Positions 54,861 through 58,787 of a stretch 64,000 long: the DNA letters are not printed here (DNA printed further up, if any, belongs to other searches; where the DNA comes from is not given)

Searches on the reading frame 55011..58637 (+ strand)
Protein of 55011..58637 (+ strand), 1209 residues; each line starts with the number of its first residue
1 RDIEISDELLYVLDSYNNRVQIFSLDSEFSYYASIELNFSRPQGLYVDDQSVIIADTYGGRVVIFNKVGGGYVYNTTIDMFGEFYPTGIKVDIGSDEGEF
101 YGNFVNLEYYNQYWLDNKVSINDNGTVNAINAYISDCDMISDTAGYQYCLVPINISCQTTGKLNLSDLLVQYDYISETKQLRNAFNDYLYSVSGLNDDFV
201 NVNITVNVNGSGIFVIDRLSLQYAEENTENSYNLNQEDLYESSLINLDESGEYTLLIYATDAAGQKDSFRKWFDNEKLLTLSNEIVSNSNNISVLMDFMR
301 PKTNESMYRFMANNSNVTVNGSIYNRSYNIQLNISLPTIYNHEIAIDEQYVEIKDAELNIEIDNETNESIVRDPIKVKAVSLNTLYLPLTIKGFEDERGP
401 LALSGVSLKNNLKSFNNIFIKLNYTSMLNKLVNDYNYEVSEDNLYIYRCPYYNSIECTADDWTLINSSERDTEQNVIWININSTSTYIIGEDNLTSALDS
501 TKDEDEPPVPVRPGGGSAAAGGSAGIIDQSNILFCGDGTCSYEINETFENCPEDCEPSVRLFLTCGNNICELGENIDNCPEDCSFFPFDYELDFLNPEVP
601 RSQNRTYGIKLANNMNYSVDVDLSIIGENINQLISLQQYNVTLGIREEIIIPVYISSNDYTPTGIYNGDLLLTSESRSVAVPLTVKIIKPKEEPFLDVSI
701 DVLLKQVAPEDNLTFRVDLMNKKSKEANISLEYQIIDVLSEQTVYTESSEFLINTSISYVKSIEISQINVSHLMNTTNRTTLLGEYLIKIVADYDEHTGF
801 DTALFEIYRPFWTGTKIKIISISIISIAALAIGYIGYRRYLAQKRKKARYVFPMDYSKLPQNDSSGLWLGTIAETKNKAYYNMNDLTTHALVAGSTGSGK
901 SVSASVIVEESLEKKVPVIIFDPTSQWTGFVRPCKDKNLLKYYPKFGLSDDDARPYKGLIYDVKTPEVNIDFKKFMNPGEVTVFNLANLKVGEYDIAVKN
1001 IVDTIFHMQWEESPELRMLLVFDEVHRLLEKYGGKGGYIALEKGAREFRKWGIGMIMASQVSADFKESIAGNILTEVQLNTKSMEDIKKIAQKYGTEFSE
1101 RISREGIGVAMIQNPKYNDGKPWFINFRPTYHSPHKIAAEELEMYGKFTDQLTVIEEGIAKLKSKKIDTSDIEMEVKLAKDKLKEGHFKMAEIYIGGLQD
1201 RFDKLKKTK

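Call 36: search_protein_families(library=pfam, proteins=[window:55011-58637:+], max_evalue=0.001)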
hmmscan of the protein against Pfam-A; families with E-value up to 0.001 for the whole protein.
window:55011-58637:+ (1209 aa): 5 families
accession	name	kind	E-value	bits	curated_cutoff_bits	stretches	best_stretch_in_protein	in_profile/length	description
PF01935.23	DUF87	-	7.2e-12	46.3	23.2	1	869-951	3-69/220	Helicase HerA, central domain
PF01436.27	NHL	-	5.1e-09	36.2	20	0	39-65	1-28/28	NHL repeat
PF10412.15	TrwB_AAD_bind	-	4.5e-06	26.2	20.5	0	884-928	12-56/387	Type IV secretion-system coupling protein DNA-binding domain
PF05872.18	HerA_C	-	1.8e-05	24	22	0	878-953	12-88/502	Helicase HerA-like C-terminal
PF12846.13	AAA_10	-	0.00043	19.9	27.5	0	888-934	22-68/362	AAA-like domain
